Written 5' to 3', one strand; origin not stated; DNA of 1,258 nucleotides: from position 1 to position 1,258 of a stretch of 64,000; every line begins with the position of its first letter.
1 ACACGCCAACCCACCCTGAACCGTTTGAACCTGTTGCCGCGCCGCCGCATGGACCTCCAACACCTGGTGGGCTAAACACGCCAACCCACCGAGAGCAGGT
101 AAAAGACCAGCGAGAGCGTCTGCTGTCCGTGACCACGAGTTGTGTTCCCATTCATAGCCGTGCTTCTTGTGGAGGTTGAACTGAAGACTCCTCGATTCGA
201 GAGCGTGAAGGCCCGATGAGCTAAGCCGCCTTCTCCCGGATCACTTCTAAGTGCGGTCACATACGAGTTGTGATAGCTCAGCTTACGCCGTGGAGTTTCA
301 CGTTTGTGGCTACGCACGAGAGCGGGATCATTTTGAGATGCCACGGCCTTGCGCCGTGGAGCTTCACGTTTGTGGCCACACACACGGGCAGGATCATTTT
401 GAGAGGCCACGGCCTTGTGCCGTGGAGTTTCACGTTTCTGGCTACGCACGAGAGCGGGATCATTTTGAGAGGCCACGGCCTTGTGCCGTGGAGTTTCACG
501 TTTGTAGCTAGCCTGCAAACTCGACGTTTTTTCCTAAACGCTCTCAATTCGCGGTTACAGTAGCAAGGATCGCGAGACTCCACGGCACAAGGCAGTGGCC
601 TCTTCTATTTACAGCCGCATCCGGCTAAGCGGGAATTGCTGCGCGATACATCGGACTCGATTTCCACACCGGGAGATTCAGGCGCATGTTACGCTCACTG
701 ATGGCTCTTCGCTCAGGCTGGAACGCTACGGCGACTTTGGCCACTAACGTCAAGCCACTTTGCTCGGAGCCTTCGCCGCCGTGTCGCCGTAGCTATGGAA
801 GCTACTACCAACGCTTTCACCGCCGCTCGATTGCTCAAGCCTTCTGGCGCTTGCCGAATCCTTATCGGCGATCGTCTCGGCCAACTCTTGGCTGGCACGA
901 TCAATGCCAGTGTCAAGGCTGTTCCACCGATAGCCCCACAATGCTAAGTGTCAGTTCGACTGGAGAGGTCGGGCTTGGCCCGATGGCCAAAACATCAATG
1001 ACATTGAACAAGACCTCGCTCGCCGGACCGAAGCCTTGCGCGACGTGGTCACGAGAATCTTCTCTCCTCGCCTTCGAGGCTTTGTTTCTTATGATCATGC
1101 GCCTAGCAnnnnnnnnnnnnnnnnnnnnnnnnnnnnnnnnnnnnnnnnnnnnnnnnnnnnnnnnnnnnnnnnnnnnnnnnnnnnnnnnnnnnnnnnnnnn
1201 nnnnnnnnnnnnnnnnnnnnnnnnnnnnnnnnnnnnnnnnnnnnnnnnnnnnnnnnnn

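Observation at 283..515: CRISPR-like arrays whose inter-hairpin segments are not unique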

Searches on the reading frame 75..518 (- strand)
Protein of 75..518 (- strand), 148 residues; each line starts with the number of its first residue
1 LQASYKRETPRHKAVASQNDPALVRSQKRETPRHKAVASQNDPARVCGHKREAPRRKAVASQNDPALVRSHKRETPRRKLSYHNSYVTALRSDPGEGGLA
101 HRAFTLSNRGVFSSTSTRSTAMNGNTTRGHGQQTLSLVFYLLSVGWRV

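Call 116: search_protein_families(library=pfam, proteins=[window:75-518:-], max_evalue=0.1)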
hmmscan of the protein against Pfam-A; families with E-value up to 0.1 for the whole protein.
window:75-518:- (148 aa): 0 families
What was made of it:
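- Checked: (iii) The period is 65 or 66, so it is not a fixed multiple of 3, and the ORFs that span the arrays (72-518, 36038-36445) have no Pfam match (call 116).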

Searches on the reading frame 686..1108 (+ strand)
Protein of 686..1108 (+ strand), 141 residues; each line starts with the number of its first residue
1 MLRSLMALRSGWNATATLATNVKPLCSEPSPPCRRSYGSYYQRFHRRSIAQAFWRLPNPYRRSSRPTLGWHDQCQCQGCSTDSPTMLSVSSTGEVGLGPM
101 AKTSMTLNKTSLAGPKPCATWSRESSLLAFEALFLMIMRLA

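Call 55: search_protein_families(library=padloc, alignment_id=A5, max_evalue=0.00001)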
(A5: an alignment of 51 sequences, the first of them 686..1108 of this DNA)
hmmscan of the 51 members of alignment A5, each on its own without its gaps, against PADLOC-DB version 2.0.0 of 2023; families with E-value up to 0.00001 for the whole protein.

A. member 1, window:686-1108:+ (141 aa): 0 families

B. families by the number of members that match (of 51 scanned): 11 families
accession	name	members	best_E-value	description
PDLC04606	PDC-M37B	1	5.7e-24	-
PDLC03838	DolB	1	9e-17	-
PDLC04605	PDC-M37B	1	2.5e-15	-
PDLC01086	C3a186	1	2.7e-10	"C-3?,4? desaturase"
PDLC04405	PDC-M08B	1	1.1e-09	-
PDLC01991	CARF_m8--CARF_LolE_TM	1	1.6e-09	-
PDLC04133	mad1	1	7.9e-09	mads_1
PDLC01090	C3a194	1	3e-07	AA transporter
PDLC01990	CARF_m8--CARF_Beta-galactosidase_LolE_TM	1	4.1e-07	-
PDLC04731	PDC-M61B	1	5e-06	-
PDLC04403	PDC-M08B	1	7.8e-06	-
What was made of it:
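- On CRISPR array: No Cas model is hit among 51 window ORFs in PADLOC (call 55).
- Checked: No Cas protein is found among 51 ORFs scanned against PADLOC (call 55).
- No Cas protein is found among 51 ORFs (call 55).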

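Call 56: search_protein_families(library=pfam, alignment_id=A5, max_evalue=1e-10)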
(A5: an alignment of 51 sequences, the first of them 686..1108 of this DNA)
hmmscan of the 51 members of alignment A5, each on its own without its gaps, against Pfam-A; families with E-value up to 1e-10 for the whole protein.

A. member 1, window:686-1108:+ (141 aa): 0 families

B. families by the number of members that match (of 51 scanned): 71 families (the first 25 are shown)
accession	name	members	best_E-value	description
PF01593.30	Amino_oxidase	2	2.1e-33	Flavin containing amine oxidoreductase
PF13450.12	NAD_binding_8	2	1.3e-14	NAD(P)-binding Rossmann-like domain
PF01266.30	DAO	2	2.2e-13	FAD dependent oxidoreductase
PF13552.11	DUF4127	1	6.7e-146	Protein of unknown function (DUF4127)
PF00012.26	HSP70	1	2.2e-136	Hsp70 protein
PF05544.16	Pro_racemase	1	1.2e-115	Proline racemase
PF01933.23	CofD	1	2.3e-92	2-phospho-L-lactate transferase CofD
PF00180.25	Iso_dh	1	4e-90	Isocitrate/isopropylmalate dehydrogenase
PF00925.25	GTP_cyclohydro2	1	1.7e-64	GTP cyclohydrolase II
PF00494.24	SQS_PSY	1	2.6e-60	Squalene/phytoene synthase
PF13369.12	Transglut_core2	1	6.3e-54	Transglutaminase-like superfamily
PF08212.18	Lipocalin_2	1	8.9e-50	Lipocalin-like domain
PF01380.27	SIS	1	7.2e-49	SIS domain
PF13520.12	AA_permease_2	1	1.7e-46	Amino acid permease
PF02469.27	Fasciclin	1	2.7e-45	Fasciclin domain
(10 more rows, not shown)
